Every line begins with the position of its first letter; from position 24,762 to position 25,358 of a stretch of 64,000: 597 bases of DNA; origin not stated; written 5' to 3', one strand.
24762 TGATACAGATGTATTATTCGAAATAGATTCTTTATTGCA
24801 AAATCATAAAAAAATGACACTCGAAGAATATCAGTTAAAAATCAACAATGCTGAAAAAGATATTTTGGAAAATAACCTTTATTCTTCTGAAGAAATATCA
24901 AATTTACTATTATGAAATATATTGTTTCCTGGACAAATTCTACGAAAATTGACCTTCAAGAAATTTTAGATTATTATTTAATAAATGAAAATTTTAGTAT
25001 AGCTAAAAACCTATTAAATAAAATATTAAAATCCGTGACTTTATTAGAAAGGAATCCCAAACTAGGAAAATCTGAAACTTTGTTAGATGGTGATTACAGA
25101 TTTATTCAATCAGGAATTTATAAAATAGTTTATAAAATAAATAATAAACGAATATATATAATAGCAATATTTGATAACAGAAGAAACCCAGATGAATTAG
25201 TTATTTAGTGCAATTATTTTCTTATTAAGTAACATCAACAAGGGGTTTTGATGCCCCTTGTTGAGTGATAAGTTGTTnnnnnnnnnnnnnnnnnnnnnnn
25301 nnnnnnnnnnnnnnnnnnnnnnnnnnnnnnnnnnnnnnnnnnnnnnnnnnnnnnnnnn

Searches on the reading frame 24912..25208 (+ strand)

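Call 91: search_protein_families(library=pfam, proteins=[window:24912-25208:+], max_evalue=0.001)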
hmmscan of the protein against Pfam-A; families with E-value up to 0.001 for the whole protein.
window:24912-25208:+ (98 aa): 1 family
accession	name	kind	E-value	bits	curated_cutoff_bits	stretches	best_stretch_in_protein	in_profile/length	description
PF05016.21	ParE_toxin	-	4.9e-12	46.7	23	1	5-92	1-88/89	ParE toxin of type II toxin-antitoxin system, parDE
